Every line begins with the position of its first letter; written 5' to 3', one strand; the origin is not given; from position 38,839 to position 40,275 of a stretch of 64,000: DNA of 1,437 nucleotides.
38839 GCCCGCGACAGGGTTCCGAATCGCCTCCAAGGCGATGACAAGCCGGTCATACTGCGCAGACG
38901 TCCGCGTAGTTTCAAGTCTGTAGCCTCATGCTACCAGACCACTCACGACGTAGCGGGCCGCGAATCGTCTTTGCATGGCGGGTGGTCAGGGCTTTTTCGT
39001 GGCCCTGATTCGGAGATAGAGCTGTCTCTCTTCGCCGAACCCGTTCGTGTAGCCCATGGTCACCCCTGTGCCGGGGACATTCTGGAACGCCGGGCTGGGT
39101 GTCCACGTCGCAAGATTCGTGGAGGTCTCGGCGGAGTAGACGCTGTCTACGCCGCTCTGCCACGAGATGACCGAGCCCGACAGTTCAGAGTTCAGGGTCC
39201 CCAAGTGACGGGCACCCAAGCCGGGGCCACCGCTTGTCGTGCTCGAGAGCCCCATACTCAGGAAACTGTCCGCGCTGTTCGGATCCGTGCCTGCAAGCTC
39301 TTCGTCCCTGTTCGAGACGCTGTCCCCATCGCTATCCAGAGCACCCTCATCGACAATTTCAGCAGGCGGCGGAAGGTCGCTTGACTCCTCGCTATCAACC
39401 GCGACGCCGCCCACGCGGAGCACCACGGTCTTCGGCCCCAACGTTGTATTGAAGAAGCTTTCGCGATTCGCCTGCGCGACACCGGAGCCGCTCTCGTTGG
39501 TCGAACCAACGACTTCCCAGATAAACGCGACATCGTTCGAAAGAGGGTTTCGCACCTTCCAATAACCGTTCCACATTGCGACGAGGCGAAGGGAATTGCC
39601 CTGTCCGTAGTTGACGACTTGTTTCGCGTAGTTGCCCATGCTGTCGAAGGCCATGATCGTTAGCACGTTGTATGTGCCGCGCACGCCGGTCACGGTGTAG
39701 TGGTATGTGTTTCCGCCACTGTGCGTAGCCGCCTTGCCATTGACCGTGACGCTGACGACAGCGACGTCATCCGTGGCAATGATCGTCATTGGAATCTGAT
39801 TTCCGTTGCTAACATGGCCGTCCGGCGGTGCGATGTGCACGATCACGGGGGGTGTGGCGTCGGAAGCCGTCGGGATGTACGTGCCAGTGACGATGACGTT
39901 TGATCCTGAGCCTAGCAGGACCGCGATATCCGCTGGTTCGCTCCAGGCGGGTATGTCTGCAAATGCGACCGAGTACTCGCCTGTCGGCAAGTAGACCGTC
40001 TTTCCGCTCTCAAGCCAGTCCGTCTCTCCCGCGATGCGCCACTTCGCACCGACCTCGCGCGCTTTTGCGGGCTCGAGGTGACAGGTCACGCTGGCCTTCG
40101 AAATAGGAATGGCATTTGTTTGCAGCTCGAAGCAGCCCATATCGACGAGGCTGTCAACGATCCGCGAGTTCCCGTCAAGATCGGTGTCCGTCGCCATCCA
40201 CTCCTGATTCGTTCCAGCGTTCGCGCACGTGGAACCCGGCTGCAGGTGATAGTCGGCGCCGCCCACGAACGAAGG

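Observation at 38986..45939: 2317-aa secreted LamG + 4x(parallel beta-helix + PKD-like) giant protein with a near-perfect internal duplication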

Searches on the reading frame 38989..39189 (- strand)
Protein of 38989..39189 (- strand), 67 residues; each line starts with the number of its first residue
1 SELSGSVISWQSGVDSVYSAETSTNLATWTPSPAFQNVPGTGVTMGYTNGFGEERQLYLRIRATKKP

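Call 30: search_protein_families(library=pfam, proteins=[window:38989-39189:-], max_evalue=10)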
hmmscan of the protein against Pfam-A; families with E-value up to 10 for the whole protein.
seq(67 aa): 0 families

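Call 79: search_protein_families(library=pfam, proteins=[window:38989-39186:-], max_evalue=10)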
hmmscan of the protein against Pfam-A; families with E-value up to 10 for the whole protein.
seq(66 aa): 0 families

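Call 80: search_protein_families(library=ncbifam, proteins=[window:38989-39186:-], max_evalue=10)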
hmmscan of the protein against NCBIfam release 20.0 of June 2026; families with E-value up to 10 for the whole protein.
seq(66 aa): 0 families

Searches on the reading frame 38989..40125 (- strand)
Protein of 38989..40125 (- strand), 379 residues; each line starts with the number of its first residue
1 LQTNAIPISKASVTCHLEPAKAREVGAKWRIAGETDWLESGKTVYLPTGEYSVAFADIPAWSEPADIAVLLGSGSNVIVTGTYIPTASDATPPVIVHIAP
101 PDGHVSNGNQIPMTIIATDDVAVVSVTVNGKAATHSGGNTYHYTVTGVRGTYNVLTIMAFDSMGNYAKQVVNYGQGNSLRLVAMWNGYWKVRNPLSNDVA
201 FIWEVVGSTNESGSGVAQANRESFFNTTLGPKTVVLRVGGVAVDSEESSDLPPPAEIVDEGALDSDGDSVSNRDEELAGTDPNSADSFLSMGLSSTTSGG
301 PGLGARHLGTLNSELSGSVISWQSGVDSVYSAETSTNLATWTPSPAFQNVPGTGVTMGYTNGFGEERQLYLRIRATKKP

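Call 30: search_protein_families(library=pfam, proteins=[window:38989-40122:-], max_evalue=10)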
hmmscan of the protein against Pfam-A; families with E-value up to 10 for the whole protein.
seq(378 aa): 4 families
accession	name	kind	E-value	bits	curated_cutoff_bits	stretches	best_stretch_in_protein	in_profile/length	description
PF09136.16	Glucodextran_B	-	0.00043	20.6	27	1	99-168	8-75/83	Glucodextranase, domain B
PF18884.5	TSP3_bac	-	0.0055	17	25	1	263-284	1-22/22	Bacterial TSP3 repeat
PF17957.7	Big_7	-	0.017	16.2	24.1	1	92-152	1-67/70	Bacterial Ig domain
PF20622.4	Big_15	-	0.14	12.5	27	1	117-165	21-72/82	Bacterial Ig domain (Big_16)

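Call 31: search_protein_families(library=ncbifam, proteins=[window:38989-40122:-], max_evalue=10)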
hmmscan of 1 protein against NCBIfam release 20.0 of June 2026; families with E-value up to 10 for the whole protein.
seq(378 aa): 1 family
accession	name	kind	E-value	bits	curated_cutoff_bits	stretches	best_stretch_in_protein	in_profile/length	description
NF042425.1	Amuc_1099_fam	equivalog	0.053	13.1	50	1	256-287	122-153/321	Amuc_1099 family pilus-like system protein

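Call 39: find_homologous_proteins(query=window:38989-40125:-, max_evalue=0.00001)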
Query window:38989-40125:-: 8000 candidates shared short words with the query, none scored E <= 0.00001.

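Call 48: search_protein_representatives(protein=window:38989-40125:-)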
Query: 379 residues. Proteins with E-value up to 0.001 (for the whole library): 1611; up to 1e-10: 643; up to 1e-30: 147. The best 150 are listed.
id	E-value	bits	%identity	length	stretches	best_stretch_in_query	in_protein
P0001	5.3e-247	835.4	100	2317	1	1-379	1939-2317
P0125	1.9e-130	451.9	34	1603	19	10-84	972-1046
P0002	8.2e-119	413.6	53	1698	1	3-379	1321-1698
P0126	7.8e-115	400.5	33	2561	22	9-84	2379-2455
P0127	5.5e-113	394.4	32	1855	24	15-88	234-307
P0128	2.3e-108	379.2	41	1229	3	10-379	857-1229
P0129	2.5e-107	375.8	49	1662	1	4-377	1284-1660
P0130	4.4e-102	358.5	32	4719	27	11-86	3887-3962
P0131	7.1e-100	351.3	39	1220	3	11-379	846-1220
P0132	8.9e-100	350.9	36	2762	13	12-86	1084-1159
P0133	1.0e-93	331.0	47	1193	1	10-377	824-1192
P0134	9.1e-92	324.6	44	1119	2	13-377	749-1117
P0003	6.6e-91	321.8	45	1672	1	5-379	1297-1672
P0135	2.1e-90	320.1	37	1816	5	13-378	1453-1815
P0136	3.5e-88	312.8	36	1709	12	12-85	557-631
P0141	9.2e-83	295.0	44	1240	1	11-379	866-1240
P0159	3.3e-69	250.4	40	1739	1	7-379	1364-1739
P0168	7.2e-60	219.6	39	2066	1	10-374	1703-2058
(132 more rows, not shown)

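Call 60: search_protein_families(library=pfam, proteins=[P0128, P0134, P0135, P0141, P0159, P0168], max_evalue=0.0001)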
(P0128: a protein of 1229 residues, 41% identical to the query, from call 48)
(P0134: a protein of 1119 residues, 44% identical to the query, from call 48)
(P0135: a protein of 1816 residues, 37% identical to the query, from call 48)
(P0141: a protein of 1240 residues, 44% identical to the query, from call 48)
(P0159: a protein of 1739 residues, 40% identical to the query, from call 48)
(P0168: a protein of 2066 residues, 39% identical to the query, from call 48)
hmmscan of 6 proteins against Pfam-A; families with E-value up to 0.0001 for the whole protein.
P0128 (1229 aa): 6 families
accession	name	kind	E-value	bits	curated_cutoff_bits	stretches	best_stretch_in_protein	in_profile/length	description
PF13385.13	Laminin_G_3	-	3.9e-66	222.3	27.6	3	378-538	2-150/151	Concanavalin A-like lectin/glucanases superfamily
PF07953.20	Toxin_R_bind_N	-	1.7e-15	57.7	23.8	1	346-496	2-154/191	Clostridium neurotoxin, N-terminal receptor binding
PF19559.6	DUF6081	-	1.7e-10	41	25.9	0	451-500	163-213/272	Family of unknown function (DUF6081)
PF00354.24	Pentaxin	-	3.3e-10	40.4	25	0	153-242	75-171/194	Pentaxin family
PF02210.31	Laminin_G_2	-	3.3e-08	34.5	22.9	0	447-528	35-123/126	Laminin G domain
PF02973.23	Sialidase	-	2.7e-05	24.2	26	0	172-236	114-183/189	Sialidase, N-terminal domain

P0134 (1119 aa): 3 families
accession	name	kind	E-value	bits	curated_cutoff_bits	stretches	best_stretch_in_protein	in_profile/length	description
PF13385.13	Laminin_G_3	-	5.6e-51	173.1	27.6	3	294-444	20-150/151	Concanavalin A-like lectin/glucanases superfamily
PF18884.5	TSP3_bac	-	7.2e-07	29.4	25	1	1002-1023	1-22/22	Bacterial TSP3 repeat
PF02973.23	Sialidase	-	8.7e-05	22.5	26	0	715-736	162-183/189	Sialidase, N-terminal domain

P0135 (1816 aa): 1 family
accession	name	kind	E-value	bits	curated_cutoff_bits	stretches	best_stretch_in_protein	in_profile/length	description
PF13385.13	Laminin_G_3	-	3.8e-94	313.2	27.6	5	975-1134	2-151/151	Concanavalin A-like lectin/glucanases superfamily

P0141 (1240 aa): 2 families
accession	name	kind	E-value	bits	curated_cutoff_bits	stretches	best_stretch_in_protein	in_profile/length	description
PF05048.19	NosD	-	7.5e-08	32.5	23.6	0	153-272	50-151/212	Periplasmic copper-binding protein (NosD)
PF07602.17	DUF1565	-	9.4e-06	25.6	20.3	0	48-200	16-180/257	Protein of unknown function (DUF1565)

P0159 (1739 aa): 2 families
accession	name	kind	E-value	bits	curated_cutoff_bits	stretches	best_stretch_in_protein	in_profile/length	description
PF13385.13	Laminin_G_3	-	1.1e-68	230.6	27.6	4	856-1017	2-150/151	Concanavalin A-like lectin/glucanases superfamily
PF23237.1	HYR_4C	-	1.5e-24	86.4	27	1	1076-1138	7-71/73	HYR-like domain with 4 cysteines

P0168 (2066 aa): 6 families
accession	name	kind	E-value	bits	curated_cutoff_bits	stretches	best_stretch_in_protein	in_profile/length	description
PF13540.12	RCC1_2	-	1.2e-47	159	22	5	303-332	1-30/30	Regulator of chromosome condensation (RCC1) repeat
PF25390.1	WD40_RLD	-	1.2e-33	117.3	150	2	264-450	91-333/363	RCC1-like domain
PF18887.5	MBG_3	-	8.5e-21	74.3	25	1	823-891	1-69/72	MBG domain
PF00041.27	fn3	-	3.7e-20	72.3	25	2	1240-1326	2-83/84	Fibronectin type III domain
PF16656.11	Pur_ac_phosph_N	-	1.4e-10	42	30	0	904-988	7-86/93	Purple acid Phosphatase, N-terminal domain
PF16655.11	PhoD_N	-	6.3e-07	30.3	30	0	617-637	62-82/90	PhoD-like phosphatase, N-terminal domain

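Call 67: predict_structure(alignment_id=A2)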
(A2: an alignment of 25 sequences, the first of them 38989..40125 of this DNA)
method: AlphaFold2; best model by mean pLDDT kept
length: 379 residues; sequences in the alignment: 25
mean_pLDDT: 86.9   pTM: 0.71
mean pLDDT of the five models: 86.9, 86.1, 85.8, 85.5, 85.0
residues with pLDDT >= 90: 238; 70-90: 102; 50-70: 14; < 50: 25
segments of 3 or more residues with pLDDT < 50: 1-4, 295-315
pLDDT, mean of each block of 10 residues (from residue 1): 60 96 91 95 95 93 95 94 87 96 94 96 92 94 94 95 92 94 91 97 95 97 94 95 93 82 86 89 78 51 31 56 91 89 90 90 62 89
secondary structure, 60 per line:
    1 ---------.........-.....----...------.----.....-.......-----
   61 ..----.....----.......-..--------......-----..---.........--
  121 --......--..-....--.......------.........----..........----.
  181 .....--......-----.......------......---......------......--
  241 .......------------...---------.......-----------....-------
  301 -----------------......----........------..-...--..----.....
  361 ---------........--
elements in order: E10-18 H20-24 E29-31 E43-47 E49-55 E67-71 E76-82 E94-99 E110-118 E123-128 E134-137 E140-146 E153-161 E166-175 E180-185 E188-193 E199-205 E212-217 E221-226 E233-238 E241-247 H272-278 E290-293 E318-323 E328-335 E356-360 E370-377

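Call 69: fold_search(model_id=the predicted structure, library=pdb)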
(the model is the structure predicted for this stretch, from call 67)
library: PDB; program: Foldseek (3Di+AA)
matches with E <= 10: 1515; with E <= 0.001: 106
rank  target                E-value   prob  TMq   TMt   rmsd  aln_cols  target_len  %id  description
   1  2jll                  1.9e-07  1.00  0.21  0.21  28.5       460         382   10  Crystal structure of NCAM2 IgIV-FN3II (released 2009-11-17)
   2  9fls_A                6.5e-07  1.00  0.17  0.19  36.2       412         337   13  CryoEM structure of the fragment-3 (2061-2397) in the grappling hook protein A (GhpA) in the bacterium Aureispira sp.  (released 2024-10-16)
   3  2xyc                  8.8e-07  1.00  0.21  0.26  17.6       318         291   11  CRYSTAL STRUCTURE OF NCAM2 IGIV-FN3I (released 2011-02-23)
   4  5xwt_A                8.8e-07  1.00  0.20  0.20  16.5       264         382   12  Crystal structure of PTPdelta Ig1-Fn1 in complex with SALM5 LRR-Ig (released 2018-06-06)
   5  5jde_B                2.0e-06  1.00  0.17  0.22  17.7       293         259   10  Crystal structure of I9-I11 tandem from titin (P1) (released 2016-09-14)
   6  4pbx                  2.7e-06  1.00  0.20  0.14  36.5       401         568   10  Crystal structure of the six N-terminal domains of human receptor protein tyrosine phosphatase sigma (released 2014-11-12)
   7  4yfg_A                3.0e-06  1.00  0.20  0.16  29.6       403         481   10  Crystal structure of PTP delta meA3/meB minus variant Ig1-Fn1 (released 2015-05-06)
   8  4yfd_A                3.2e-06  1.00  0.19  0.15  31.8       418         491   10  Crystal structure PTP delta Ig1-Fn2 in complex with IL-1RAcP (released 2015-05-06)
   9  6e57_C                3.7e-06  1.00  0.19  0.19  21.2       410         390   13  Bacteroides ovatus mixed-linkage glucan utilization locus (MLGUL) SGBP-B in complex with mixed-linkage heptasaccharide (released 2019-05-29)
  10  7z0l_A                3.9e-06  1.00  0.20  0.24  21.5       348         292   13  IL-27 signalling complex (released 2022-07-27)
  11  7ahs_B                5.7e-06  0.99  0.14  0.18  17.6       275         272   10  titin-N2A Ig81-Ig83 (released 2021-03-24)
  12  6e57_A                6.3e-06  0.99  0.18  0.18  20.6       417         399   14  Bacteroides ovatus mixed-linkage glucan utilization locus (MLGUL) SGBP-B in complex with mixed-linkage heptasaccharide (released 2019-05-29)
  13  5xwt_C                7.0e-06  1.00  0.20  0.20  16.7       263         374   11  Crystal structure of PTPdelta Ig1-Fn1 in complex with SALM5 LRR-Ig (released 2018-06-06)
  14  9flw_A                8.1e-06  0.97  0.16  0.13  34.9       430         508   10  CryoEM structure of the fragment-6 (3571-4078) in the grappling hook protein A (GhpA) in the bacterium Aureispira sp.  (released 2024-10-16)
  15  5uv6_B                9.0e-06  1.00  0.19  0.24  19.6       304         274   12  Crystal structure of human Opioid Binding Protein/Cell Adhesion Molecule Like (OPCML) (released 2018-03-21)
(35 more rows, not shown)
